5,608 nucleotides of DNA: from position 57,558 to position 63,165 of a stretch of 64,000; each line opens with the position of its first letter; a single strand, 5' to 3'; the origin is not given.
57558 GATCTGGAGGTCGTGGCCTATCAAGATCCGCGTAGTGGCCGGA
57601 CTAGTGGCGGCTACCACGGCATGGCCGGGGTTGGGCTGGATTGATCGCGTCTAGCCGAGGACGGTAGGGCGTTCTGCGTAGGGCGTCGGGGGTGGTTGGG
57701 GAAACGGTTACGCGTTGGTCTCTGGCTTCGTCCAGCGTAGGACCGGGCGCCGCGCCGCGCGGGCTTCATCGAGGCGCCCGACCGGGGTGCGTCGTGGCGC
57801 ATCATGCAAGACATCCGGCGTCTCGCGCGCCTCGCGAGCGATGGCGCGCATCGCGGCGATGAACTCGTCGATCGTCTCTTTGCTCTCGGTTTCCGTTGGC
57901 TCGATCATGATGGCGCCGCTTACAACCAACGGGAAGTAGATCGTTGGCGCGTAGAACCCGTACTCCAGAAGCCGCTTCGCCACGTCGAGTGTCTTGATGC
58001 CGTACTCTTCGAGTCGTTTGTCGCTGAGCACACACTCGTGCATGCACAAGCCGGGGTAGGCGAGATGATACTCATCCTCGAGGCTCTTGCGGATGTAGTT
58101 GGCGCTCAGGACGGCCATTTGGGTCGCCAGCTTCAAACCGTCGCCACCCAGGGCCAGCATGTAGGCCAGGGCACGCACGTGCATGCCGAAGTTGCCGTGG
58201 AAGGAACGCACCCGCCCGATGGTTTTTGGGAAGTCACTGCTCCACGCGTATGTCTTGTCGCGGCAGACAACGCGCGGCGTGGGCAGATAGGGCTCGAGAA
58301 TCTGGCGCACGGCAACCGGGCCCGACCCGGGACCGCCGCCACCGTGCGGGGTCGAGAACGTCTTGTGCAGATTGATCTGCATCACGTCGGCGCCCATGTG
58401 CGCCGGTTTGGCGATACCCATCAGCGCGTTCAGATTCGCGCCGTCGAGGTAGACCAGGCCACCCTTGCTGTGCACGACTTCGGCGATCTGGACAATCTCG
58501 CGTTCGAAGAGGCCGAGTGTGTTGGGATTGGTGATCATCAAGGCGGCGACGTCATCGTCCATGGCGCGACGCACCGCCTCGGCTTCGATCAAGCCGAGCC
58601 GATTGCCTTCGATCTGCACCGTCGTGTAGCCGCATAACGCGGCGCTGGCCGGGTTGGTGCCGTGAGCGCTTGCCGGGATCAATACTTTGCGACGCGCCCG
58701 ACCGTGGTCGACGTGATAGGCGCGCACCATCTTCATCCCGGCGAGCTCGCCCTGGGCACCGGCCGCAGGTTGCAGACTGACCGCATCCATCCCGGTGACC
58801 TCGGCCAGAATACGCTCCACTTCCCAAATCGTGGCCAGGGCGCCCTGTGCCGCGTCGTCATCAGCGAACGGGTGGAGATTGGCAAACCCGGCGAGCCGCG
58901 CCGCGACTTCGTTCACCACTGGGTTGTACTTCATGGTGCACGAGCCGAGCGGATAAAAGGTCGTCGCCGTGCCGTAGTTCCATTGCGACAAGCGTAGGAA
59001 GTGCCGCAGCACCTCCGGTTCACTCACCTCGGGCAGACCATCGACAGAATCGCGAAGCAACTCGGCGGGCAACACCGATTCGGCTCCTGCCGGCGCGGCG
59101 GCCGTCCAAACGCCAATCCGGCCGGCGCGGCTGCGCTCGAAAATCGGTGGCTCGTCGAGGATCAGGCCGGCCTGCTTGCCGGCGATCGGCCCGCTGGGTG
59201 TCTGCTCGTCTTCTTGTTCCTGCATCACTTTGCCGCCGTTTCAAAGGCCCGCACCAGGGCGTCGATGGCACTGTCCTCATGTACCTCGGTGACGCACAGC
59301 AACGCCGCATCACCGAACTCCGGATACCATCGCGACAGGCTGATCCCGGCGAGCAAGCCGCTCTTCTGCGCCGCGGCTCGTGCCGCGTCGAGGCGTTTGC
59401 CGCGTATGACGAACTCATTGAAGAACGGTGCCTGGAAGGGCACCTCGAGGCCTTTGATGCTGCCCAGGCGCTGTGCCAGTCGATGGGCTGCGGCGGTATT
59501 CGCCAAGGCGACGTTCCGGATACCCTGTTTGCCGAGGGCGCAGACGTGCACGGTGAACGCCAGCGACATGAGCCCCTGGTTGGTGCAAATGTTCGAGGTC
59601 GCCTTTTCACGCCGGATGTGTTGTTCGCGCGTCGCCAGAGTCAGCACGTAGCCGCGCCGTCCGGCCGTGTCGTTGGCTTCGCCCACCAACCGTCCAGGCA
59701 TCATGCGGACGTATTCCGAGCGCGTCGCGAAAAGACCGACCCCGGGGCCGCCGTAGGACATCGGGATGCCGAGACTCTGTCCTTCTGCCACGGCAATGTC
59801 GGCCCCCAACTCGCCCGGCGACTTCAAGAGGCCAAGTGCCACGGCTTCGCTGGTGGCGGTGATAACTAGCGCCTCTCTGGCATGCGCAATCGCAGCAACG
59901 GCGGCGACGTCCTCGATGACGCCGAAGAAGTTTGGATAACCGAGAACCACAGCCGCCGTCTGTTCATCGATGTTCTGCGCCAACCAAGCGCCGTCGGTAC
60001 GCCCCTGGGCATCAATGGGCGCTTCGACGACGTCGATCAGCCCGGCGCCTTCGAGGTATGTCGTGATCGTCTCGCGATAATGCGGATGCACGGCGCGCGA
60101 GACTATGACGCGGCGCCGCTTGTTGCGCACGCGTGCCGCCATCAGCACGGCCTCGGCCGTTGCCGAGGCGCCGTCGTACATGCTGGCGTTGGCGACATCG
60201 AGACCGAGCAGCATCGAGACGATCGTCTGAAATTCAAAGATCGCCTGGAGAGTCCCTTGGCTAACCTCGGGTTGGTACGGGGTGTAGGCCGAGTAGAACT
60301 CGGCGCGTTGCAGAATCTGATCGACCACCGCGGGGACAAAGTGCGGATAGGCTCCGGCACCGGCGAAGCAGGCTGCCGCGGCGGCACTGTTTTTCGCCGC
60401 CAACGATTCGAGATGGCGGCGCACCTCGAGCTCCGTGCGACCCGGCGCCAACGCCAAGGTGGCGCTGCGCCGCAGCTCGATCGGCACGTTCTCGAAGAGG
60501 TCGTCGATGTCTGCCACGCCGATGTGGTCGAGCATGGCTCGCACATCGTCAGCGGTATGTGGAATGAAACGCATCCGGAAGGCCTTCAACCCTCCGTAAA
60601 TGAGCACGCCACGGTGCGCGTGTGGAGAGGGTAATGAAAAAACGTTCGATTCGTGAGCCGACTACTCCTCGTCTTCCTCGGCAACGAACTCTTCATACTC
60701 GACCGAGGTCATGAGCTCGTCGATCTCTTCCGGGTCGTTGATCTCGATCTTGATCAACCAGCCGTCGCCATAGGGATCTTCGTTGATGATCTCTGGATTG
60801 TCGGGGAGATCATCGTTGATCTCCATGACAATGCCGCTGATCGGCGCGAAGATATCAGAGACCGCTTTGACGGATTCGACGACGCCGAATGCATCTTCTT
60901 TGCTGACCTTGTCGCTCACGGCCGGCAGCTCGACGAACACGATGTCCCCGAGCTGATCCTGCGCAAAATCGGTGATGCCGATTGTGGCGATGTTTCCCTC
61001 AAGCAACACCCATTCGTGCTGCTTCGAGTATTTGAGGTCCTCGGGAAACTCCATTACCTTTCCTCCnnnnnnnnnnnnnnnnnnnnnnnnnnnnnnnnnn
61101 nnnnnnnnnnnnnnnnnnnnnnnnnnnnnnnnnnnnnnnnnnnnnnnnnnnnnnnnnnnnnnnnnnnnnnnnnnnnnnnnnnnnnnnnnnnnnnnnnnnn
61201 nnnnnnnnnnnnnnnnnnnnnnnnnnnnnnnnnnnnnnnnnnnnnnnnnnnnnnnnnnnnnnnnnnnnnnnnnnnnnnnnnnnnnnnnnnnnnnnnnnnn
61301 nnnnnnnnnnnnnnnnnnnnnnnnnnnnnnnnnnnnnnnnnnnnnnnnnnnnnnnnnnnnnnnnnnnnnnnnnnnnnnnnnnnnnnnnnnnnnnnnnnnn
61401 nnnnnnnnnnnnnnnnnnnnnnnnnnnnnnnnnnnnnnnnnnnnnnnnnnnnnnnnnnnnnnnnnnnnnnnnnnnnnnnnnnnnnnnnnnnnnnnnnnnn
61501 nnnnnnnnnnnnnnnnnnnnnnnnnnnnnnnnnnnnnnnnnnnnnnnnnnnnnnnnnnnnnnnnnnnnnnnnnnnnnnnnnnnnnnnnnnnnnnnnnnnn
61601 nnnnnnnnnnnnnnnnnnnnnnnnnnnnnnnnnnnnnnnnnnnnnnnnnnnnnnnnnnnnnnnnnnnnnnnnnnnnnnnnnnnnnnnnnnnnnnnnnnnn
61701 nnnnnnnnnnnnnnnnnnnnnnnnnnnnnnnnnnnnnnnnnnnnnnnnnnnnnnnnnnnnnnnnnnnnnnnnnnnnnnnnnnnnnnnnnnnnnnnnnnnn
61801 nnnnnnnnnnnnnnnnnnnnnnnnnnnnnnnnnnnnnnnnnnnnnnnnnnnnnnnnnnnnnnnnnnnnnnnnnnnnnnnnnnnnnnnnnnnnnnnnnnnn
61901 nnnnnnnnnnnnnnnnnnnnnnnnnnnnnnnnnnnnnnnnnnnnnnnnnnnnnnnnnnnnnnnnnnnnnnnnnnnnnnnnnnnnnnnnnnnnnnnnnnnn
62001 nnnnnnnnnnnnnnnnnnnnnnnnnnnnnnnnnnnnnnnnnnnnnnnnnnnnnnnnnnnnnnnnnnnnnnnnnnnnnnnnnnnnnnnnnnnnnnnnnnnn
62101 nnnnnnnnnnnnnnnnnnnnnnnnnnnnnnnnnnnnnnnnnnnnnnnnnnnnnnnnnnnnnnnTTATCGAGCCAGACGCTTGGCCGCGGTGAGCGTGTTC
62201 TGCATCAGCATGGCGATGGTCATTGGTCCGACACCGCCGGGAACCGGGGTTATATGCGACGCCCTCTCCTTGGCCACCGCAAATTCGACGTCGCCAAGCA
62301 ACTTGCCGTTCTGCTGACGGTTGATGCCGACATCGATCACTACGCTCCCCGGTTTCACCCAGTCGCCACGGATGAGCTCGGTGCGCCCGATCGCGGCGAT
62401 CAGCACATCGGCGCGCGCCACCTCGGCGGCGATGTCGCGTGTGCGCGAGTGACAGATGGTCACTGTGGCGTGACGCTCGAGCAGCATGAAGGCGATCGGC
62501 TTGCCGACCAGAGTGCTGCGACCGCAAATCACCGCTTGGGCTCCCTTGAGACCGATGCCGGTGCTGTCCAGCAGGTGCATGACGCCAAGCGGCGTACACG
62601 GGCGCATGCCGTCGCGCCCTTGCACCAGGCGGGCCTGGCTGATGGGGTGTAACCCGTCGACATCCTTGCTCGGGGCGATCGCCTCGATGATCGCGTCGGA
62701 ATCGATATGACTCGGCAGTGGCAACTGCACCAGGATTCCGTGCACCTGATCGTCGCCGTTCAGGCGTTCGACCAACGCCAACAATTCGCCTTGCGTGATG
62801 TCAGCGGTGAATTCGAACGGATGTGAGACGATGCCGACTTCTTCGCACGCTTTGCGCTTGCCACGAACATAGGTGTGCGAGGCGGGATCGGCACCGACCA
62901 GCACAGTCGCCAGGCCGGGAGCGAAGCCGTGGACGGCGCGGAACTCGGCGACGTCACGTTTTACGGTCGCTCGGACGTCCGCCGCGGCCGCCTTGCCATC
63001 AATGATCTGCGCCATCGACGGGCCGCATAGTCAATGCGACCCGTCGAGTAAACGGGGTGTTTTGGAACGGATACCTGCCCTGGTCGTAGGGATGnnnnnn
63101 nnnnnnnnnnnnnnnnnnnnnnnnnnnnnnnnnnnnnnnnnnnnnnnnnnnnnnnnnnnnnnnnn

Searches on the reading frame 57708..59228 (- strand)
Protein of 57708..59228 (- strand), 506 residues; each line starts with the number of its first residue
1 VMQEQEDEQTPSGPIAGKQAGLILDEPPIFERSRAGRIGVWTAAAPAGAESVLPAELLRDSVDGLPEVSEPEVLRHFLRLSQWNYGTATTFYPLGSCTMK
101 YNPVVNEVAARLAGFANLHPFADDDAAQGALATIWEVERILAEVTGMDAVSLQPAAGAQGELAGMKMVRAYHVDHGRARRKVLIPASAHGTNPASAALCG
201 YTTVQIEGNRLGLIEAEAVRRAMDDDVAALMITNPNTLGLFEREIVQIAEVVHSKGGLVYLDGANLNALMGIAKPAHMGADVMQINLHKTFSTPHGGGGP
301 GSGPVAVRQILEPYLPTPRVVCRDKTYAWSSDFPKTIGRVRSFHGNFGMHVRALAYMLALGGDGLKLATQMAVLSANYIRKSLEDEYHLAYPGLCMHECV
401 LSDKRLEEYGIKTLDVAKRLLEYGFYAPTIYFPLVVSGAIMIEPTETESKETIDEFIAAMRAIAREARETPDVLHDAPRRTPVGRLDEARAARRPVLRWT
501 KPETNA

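Call 7: search_protein_families(library=pfam, proteins=[window:57708-59228:-], max_evalue=0.001)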
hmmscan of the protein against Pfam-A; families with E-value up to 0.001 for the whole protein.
window:57708-59228:- (506 aa): 3 families
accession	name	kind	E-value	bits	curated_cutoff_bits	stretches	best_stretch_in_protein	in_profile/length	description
PF21478.3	GcvP2_C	-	8.6e-31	106.8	27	1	368-470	1-105/122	Glycine dehydrogenase, C-terminal domain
PF02347.22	GDC-P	-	1.8e-13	50.6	26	1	53-316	31-284/429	Glycine cleavage system P-protein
PF00266.25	Aminotran_5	-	1.9e-05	24.2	21.5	1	176-296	85-207/371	Aminotransferase class-V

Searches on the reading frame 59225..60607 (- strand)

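Call 7: search_protein_families(library=pfam, proteins=[window:59225-60607:-], max_evalue=0.001)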
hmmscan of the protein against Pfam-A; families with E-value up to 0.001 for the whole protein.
window:59225-60607:- (460 aa): 2 families
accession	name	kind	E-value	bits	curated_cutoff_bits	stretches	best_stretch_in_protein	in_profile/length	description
PF02347.22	GDC-P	-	9.5e-129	430.4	26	1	12-455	1-429/429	Glycine cleavage system P-protein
PF00266.25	Aminotran_5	-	3.8e-10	39.7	21.5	1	114-389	36-299/371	Aminotransferase class-V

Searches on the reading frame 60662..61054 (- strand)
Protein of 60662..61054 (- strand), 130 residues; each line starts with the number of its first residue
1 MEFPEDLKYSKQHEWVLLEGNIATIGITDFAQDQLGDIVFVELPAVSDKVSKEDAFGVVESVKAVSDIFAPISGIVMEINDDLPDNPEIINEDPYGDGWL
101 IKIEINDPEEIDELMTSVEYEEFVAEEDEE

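Call 7: search_protein_families(library=pfam, proteins=[window:60662-61054:-], max_evalue=0.001)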
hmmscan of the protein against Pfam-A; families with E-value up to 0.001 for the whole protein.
window:60662-61054:- (130 aa): 1 family
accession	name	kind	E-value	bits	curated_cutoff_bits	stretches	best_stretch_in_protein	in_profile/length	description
PF01597.25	GCV_H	-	4.4e-49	165.9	22.2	1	7-126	1-121/122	Glycine cleavage H-protein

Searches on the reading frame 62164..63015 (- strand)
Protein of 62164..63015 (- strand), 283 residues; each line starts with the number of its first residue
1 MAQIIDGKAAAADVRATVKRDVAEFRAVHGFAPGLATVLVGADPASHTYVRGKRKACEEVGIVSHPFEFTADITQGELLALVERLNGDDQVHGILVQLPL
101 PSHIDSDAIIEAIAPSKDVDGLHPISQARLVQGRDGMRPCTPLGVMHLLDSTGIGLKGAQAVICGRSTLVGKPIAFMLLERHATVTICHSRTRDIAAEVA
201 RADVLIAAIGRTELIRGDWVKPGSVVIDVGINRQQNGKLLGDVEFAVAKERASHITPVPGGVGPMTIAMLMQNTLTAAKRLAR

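Call 7: search_protein_families(library=pfam, proteins=[window:62164-63015:-], max_evalue=0.001)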
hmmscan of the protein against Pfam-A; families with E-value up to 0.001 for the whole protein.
window:62164-63015:- (283 aa): 2 families
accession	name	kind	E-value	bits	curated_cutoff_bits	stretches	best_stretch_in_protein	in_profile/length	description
PF02882.25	THF_DHG_CYH_C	-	9.3e-68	227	27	1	123-280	1-158/160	Tetrahydrofolate dehydrogenase/cyclohydrolase, NAD(P)-binding domain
PF00763.28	THF_DHG_CYH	-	3e-42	144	32.8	1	5-120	1-115/115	Tetrahydrofolate dehydrogenase/cyclohydrolase, catalytic domain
